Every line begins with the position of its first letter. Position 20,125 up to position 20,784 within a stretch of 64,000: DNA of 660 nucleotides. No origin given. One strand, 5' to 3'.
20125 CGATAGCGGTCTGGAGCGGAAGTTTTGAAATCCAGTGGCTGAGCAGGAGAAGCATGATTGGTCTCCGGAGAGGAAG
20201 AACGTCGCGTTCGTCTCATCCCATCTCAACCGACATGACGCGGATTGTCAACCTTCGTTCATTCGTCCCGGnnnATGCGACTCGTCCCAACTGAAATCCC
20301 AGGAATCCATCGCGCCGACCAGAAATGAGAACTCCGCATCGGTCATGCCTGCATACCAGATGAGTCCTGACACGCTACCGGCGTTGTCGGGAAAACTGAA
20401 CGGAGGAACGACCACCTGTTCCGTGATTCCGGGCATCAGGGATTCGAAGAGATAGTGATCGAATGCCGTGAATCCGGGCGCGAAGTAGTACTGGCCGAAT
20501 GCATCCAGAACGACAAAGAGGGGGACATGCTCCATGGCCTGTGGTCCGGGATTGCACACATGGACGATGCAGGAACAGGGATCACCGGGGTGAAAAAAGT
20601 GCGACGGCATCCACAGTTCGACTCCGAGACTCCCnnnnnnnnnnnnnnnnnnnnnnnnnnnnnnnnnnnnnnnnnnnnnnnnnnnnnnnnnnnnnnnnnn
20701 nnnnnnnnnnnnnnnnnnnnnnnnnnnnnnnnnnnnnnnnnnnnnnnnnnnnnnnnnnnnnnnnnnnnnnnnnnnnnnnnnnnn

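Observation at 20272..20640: A window-specific ~115-aa terminal domain shared by 11 secreted proteins: candidate novel sorting / cell-surface anchoring module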

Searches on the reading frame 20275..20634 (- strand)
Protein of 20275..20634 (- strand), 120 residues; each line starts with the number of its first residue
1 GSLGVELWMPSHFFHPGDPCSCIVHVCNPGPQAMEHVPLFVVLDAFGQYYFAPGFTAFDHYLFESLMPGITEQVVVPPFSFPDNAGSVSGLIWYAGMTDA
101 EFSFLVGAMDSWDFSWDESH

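Call 10: search_protein_families(library=ncbifam, proteins=[window:20275-20634:-], max_evalue=10)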
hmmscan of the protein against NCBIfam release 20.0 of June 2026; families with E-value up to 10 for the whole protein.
window:20275-20634:- (120 aa): 0 families

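Call 11: search_protein_families(library=pfam, proteins=[window:20275-20634:-], max_evalue=10)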
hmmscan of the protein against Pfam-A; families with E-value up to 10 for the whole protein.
window:20275-20634:- (120 aa): 1 family
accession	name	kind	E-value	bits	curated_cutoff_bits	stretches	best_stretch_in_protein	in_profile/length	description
PF17789.7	MG4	-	0.29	11.8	24.7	1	11-44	7-40/95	Macroglobulin domain MG4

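Call 13: find_homologous_proteins(query=A1, max_evalue=0.001)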
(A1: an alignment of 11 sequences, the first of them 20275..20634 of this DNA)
Query A1 (11 sequences) (120 aa, profile of the alignment): 4 proteins with E <= 0.001 among 1074 candidates.
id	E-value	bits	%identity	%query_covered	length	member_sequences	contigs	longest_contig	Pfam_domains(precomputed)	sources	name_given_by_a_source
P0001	1.5e-33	133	45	92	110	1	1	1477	-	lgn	-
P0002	6.6e-32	128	50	90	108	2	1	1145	-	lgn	-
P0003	1.8e-29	120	34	92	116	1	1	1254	-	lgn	-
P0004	1.8e-27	113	29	79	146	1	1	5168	-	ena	-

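Call 22: find_encoding_contigs(protein=P0004, flank=10000, max_places=5)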
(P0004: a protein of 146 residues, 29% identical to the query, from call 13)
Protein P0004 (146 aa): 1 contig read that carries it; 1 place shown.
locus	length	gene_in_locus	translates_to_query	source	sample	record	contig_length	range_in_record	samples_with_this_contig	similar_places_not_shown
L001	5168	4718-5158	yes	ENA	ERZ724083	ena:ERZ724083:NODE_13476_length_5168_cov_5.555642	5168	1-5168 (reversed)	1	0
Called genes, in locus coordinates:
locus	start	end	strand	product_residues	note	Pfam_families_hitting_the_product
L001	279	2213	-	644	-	-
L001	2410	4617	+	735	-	PF00069:Pkinase, PF07714:PK_Tyr_Ser-Thr, PF13424:TPR_12 (faint), PF00515:TPR_1 (faint), PF13181:TPR_8 (faint), PF13374:TPR_10 (faint)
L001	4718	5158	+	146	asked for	-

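Call 23: find_encoding_contigs(protein=P0002, flank=10000, max_places=5)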
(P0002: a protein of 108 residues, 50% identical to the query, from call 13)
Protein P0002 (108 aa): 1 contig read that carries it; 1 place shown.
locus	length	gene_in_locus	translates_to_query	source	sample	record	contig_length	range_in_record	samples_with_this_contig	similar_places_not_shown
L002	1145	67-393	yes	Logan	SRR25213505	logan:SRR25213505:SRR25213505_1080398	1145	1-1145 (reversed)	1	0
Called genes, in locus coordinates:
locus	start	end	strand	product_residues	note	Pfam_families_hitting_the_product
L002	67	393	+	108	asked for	-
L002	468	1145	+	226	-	?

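Call 24: predict_structure(alignment_id=A2)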
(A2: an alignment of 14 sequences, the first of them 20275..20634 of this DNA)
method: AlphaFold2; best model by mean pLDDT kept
length: 120 residues; sequences in the alignment: 14
mean_pLDDT: 96.6   pTM: 0.87
mean pLDDT of the five models: 96.6, 94.6, 92.1, 91.5, 89.2
residues with pLDDT >= 90: 116; 70-90: 3; 50-70: 1; < 50: 0
segments of 3 or more residues with pLDDT < 50: none
pLDDT, mean of each block of 10 residues (from residue 1): 96 97 98 98 97 96 98 98 95 98 97 91
secondary structure, 60 per line:
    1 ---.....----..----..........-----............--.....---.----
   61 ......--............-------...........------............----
elements in order: E4-8 E19-28 E34-45 E48-52 E61-66 E69-80 E88-98 E105-116

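Call 26: search_protein_representatives(alignment_id=A2)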
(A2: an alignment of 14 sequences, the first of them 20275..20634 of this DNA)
Query: 14 sequences, 118 profile positions. Proteins with E-value up to 0.001 (for the whole library): 2568; up to 1e-10: 2161; up to 1e-30: 359. The best 150 are listed.
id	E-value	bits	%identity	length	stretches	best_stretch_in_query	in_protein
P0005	1.9e-49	182.5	-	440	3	4-117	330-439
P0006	1.6e-42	160.2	-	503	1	3-117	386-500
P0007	7.0e-42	158.1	-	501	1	3-117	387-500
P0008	2.8e-40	153.0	-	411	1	2-117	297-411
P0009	2.8e-40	153.0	-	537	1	3-117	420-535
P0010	3.0e-40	152.9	-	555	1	3-117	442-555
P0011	3.3e-40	152.7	-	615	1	2-117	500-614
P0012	9.3e-40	151.3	-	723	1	3-117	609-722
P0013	1.4e-39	150.7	-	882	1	2-117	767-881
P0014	4.3e-39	149.1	-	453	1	2-117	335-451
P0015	4.4e-39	149.1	-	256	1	3-117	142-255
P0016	5.2e-39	148.9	-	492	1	3-117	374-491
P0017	5.9e-39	148.7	-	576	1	3-117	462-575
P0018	7.2e-39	148.4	-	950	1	2-117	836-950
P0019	7.5e-39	148.3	-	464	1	2-117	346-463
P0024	1.5e-38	147.4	-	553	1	3-117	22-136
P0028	3.6e-38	146.2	-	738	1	3-117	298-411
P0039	2.3e-37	143.6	-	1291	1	3-116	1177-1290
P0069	2.9e-36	140.0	-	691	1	3-117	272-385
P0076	5.0e-36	139.2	-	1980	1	2-117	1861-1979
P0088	9.6e-36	138.3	-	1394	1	3-117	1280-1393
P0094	1.6e-35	137.6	-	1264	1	2-117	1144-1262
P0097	1.8e-35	137.4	-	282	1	4-117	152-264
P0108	2.9e-35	136.8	-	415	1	3-116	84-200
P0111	3.2e-35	136.6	-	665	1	3-117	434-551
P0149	1.9e-34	134.1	-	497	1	3-117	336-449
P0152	2.1e-34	134.0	-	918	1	3-117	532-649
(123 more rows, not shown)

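Call 39: find_related_loci(query=A3, collection=genome_contigs, flank=10000)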
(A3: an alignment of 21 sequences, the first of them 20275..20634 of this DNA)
Query A3 (120 aa) in genome_contigs; peptide patterns used: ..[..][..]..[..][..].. (x = any residue, [..] = any of these).
91 stretches matched a pattern; 56 encode a relative of the query (tblastn E <= 1e-3); 55 distinct loci.
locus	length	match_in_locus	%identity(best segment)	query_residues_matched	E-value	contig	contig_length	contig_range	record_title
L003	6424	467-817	53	1-118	1e-41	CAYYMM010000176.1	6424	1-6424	MAG TPA_asm: uncultured bacterium isolate binchicken_co20_385 genome assembly, contig: NODE_21490_length_6424_cov_5.7092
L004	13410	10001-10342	56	3-116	8e-42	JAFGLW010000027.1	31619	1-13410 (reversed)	MAG: candidate division CSSED10-310 bacterium isolate Zod_Metabat.419 k87_12886077, whole genome shotgun sequence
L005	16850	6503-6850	53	1-116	7e-41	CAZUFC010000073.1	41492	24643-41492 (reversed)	MAG TPA_asm: uncultured bacterium isolate SRP141376_co4_129 genome assembly, contig: NODE_1656_length_41492_cov_8.260637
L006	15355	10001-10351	52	1-118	9e-41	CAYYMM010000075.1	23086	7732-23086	MAG TPA_asm: uncultured bacterium isolate binchicken_co20_385 genome assembly, contig: NODE_4466_length_23086_cov_5.4420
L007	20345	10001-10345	52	2-116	7e-40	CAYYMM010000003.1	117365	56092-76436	MAG TPA_asm: uncultured bacterium isolate binchicken_co20_385 genome assembly, contig: NODE_422_length_117365_cov_5.9679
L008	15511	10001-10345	54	3-118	7e-39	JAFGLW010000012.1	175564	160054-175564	MAG: candidate division CSSED10-310 bacterium isolate Zod_Metabat.419 k87_6506484, whole genome shotgun sequence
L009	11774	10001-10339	54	3-116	1e-38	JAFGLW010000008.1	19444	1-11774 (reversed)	MAG: candidate division CSSED10-310 bacterium isolate Zod_Metabat.419 k87_4604817, whole genome shotgun sequence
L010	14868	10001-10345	53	3-118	7e-38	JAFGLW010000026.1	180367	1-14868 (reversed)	MAG: candidate division CSSED10-310 bacterium isolate Zod_Metabat.419 k87_12671343, whole genome shotgun sequence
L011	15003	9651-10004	46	1-119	2e-37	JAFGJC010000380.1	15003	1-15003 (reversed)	MAG: candidate division CSSED10-310 bacterium isolate Zod_Metabat.252 k87_11098571, whole genome shotgun sequence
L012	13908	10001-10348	50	2-118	8e-37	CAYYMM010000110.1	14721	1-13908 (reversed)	MAG TPA_asm: uncultured bacterium isolate binchicken_co20_385 genome assembly, contig: NODE_7675_length_14721_cov_4.5760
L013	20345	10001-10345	47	2-116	2e-36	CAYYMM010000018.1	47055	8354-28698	MAG TPA_asm: uncultured bacterium isolate binchicken_co20_385 genome assembly, contig: NODE_1766_length_47055_cov_4.7739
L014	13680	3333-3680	47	2-118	3e-36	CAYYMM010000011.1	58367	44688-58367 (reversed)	MAG TPA_asm: uncultured bacterium isolate binchicken_co20_385 genome assembly, contig: NODE_1302_length_58367_cov_5.4778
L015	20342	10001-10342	50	2-116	4e-36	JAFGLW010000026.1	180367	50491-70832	MAG: candidate division CSSED10-310 bacterium isolate Zod_Metabat.419 k87_12671343, whole genome shotgun sequence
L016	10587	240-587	51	4-117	9e-35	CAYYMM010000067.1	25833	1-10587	MAG TPA_asm: uncultured bacterium isolate binchicken_co20_385 genome assembly, contig: NODE_3918_length_25833_cov_5.2727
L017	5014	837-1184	47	3-119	4e-34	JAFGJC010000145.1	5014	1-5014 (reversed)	MAG: candidate division CSSED10-310 bacterium isolate Zod_Metabat.252 k87_4494781, whole genome shotgun sequence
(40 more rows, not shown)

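Call 40: fold_search(model_id=the predicted structure, library=pdb)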
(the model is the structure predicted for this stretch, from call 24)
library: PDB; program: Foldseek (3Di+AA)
matches with E <= 10: 1676; with E <= 0.001: 20
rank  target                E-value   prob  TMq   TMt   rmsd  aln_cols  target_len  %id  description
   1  5cl2_A                1.3e-04  1.00  0.45  0.27   6.7       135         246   16  Crystal structure of Spo0M, sporulation control protein, from Bacillus subtilis. (released 2015-12-16)
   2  5cl2_B                2.0e-04  1.00  0.42  0.24   8.7       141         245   15  Crystal structure of Spo0M, sporulation control protein, from Bacillus subtilis. (released 2015-12-16)
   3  2jhz_A                4.9e-04  1.00  0.51  0.46   4.8       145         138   12  CRYSTAL STRUCTURE OF RHOGDI E155S, E157S MUTANT (released 2007-05-08)
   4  2kl6_MODEL_1_A        5.2e-04  1.00  0.57  0.62   4.9       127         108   19  Solution NMR structure of the CARDB domain of PF1109 from Pyrococcus furiosus. Northeast Structural Genomics C (released 2009-08-25)
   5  1ft0_A                5.2e-04  1.00  0.51  0.49   4.7       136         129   12  CRYSTAL STRUCTURE OF TRUNCATED HUMAN RHOGDI K113A MUTANT (released 2001-05-02)
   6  2jhs                  5.5e-04  1.00  0.48  0.44   5.0       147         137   14  CRYSTAL STRUCTURE OF RHOGDI K135H,K138H,K141H MUTANT (released 2007-05-08)
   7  1kmt_A                5.8e-04  1.00  0.48  0.43   5.1       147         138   13  Crystal structure of RhoGDI Glu(154,155)Ala mutant (released 2002-12-11)
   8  1ft3_B                6.4e-04  1.00  0.49  0.44   4.9       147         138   14  CRYSTAL STRUCTURE OF TRUNCATED RHOGDI K141A MUTANT (released 2001-05-02)
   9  5h1d                  7.1e-04  1.00  0.50  0.46   4.9       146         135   12  Crystal structure of C-terminal of RhoGDI2 (released 2016-10-26)
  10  5fr1_B                7.1e-04  1.00  0.49  0.38   5.2       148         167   11  Double acetylated RhoGDI-alpha in complex with RhoA-GDP (released 2016-01-13)
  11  8j9f_A                7.5e-04  1.00  0.37  0.09   9.7       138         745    8  Structure of STG-hydrolyzing beta-glucosidase 1 (PSTG1) (released 2024-04-10)
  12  1fso                  7.9e-04  1.00  0.53  0.48   4.5       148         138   13  CRYSTAL STRUCTURE OF TRUNCATED HUMAN RHOGDI QUADRUPLE MUTANT (released 2001-05-02)
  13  8xrx_D                7.9e-04  1.00  0.37  0.10   7.4       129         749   12  The crystal structure of a GH3 enzyme CcBgl3B with glucose and gentiobiose (released 2024-04-10)
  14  8j9f_B                7.9e-04  1.00  0.37  0.10   9.7       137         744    9  Structure of STG-hydrolyzing beta-glucosidase 1 (PSTG1) (released 2024-04-10)
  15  2ji0                  8.3e-04  1.00  0.48  0.44   5.0       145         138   12  CRYSTAL STRUCTURE OF RHOGDI K138Y, K141Y MUTANT (released 2007-05-08)
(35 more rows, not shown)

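Call 48: search_protein_families(library=pfam, alignment_id=A4, max_evalue=0.001)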
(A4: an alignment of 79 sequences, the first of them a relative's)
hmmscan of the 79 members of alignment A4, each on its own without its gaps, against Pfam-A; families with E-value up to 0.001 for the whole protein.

A. member 1, P0005 (440 aa): 0 families

B. families by the number of members that match (of 79 scanned): 57 families (the first 25 are shown)
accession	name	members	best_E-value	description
PF13229.12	Beta_helix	6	1.8e-40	Right handed beta helix region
PF02415.23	Chlam_PMP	6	3.3e-12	Chlamydia polymorphic membrane protein (Chlamydia_PMP) repeat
PF05048.19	NosD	5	2.5e-14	Periplasmic copper-binding protein (NosD)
PF00082.27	Peptidase_S8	4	2.3e-47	Subtilase family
PF07602.17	DUF1565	3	1.9e-14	Protein of unknown function (DUF1565)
PF15892.11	BNR_4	3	2.6e-10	BNR repeat-containing family member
PF01839.29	FG-GAP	2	4.1e-55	FG-GAP repeat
PF00112.29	Peptidase_C1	2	3.4e-46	Papain family cysteine protease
PF13517.12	FG-GAP_3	2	1.2e-39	FG-GAP-like repeat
PF15902.12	Sortilin-Vps10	2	4.8e-28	Sortilin, neurotensin receptor 3,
PF25174.1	Beta-prop_THOC3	2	5.5e-18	THOC3 beta-propeller domain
PF01344.31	Kelch_1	2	3.9e-16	Kelch motif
PF00149.33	Metallophos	2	4.7e-16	Calcineurin-like phosphoesterase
PF13964.12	Kelch_6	2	2.9e-15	Kelch motif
PF13418.12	Kelch_4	2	1.5e-14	Galactose oxidase, central domain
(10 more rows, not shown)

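Call 52: find_homologous_proteins(query=A5, max_evalue=0.001)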
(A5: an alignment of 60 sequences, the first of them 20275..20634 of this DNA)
Query A5 (60 sequences) (120 aa, profile of the alignment): 2 proteins with E <= 0.001 among 1083 candidates.
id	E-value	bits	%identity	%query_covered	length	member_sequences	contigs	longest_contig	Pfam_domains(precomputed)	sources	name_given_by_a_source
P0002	3.3e-39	151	50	90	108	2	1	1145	-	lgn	-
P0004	6.2e-19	86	29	79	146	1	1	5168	-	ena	-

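Call 53: list_cluster_members(proteins=[P0024, P0028, P0069, P0108, P0111, P0152, P0039, P0076, P0088, P0094])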
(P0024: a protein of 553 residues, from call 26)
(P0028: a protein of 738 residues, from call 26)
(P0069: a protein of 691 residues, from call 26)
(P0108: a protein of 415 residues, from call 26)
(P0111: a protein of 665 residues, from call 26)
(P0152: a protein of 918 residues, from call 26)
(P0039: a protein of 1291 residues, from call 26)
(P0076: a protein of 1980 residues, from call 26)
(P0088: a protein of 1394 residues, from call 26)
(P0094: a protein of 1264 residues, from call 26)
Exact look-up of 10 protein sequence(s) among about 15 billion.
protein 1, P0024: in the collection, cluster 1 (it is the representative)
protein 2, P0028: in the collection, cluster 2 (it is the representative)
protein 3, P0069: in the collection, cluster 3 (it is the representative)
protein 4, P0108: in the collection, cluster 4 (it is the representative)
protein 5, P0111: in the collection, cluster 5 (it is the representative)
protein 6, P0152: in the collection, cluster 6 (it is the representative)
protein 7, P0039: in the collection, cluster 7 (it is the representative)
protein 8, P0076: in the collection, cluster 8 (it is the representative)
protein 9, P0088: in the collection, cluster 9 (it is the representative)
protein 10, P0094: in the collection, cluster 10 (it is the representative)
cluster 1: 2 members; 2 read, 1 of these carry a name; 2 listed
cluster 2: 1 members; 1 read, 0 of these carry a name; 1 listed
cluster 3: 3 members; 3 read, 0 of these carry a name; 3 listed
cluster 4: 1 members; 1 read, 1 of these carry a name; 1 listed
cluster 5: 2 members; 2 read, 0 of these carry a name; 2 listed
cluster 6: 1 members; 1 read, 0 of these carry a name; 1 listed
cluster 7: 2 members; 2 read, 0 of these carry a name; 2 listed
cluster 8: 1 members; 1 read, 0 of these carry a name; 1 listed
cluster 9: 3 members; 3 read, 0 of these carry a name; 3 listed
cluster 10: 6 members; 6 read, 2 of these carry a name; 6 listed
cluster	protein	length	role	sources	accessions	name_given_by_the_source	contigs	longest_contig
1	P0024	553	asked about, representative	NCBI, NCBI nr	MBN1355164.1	hypothetical protein JXA40_02725 [bacterium] | hypothetical protein [candidate division CSSED10-310 bacterium]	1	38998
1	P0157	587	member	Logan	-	-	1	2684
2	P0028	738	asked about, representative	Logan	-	-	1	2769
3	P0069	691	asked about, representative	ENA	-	-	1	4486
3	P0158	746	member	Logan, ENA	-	-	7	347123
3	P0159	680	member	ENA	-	-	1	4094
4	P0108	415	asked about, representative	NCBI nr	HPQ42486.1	formylglycine-generating enzyme family protein [bacterium]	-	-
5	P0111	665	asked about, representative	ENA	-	-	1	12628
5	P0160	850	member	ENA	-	-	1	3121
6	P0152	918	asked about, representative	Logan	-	-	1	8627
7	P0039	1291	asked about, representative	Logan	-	-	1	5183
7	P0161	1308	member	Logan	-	-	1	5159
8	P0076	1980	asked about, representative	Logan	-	-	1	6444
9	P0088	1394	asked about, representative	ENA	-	-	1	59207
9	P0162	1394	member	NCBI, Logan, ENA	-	-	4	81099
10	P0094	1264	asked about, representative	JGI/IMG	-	-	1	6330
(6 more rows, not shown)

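Call 54: search_protein_families(library=pfam, proteins=[P0024, P0028, P0158, P0160, P0152, P0108, P0149, P0097, P0157], max_evalue=0.001)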
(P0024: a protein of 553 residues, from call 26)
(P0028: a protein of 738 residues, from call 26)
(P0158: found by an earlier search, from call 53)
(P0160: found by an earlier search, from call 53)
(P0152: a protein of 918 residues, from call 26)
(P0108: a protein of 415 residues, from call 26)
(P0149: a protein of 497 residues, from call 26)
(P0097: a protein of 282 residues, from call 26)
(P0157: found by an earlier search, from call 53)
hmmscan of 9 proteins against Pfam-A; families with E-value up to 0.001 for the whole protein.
P0024 (553 aa): 0 families

P0028 (738 aa): 1 family
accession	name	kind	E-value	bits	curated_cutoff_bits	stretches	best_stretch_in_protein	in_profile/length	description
PF15892.11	BNR_4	-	4.5e-07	30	27.3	0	631-704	205-270/272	BNR repeat-containing family member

P0158 (746 aa): 0 families

P0160 (850 aa): 1 family
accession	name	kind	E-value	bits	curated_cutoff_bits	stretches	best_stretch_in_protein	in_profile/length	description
PF03781.23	FGE-sulfatase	-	6.1e-48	164.1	23.3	1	589-847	4-255/255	Sulfatase-modifying factor enzyme 1-like domain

P0152 (918 aa): 2 families
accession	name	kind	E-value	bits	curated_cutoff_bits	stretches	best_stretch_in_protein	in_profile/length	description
PF03781.23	FGE-sulfatase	-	3.7e-41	141.9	23.3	1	658-916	4-255/255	Sulfatase-modifying factor enzyme 1-like domain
PF06739.17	SBBP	-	6e-22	77.7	20.5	3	308-340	3-36/38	Beta-propeller repeat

P0108 (415 aa): 1 family
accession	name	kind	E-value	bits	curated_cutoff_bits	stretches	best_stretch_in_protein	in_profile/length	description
PF03781.23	FGE-sulfatase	-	9.3e-28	98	23.3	1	210-412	4-194/255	Sulfatase-modifying factor enzyme 1-like domain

P0149 (497 aa): 1 family
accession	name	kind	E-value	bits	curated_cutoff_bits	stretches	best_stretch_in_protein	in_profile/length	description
PF00112.29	Peptidase_C1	-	5.7e-09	36.8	20.7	1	75-289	19-194/220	Papain family cysteine protease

P0097 (282 aa): 0 families

P0157 (587 aa): 0 families
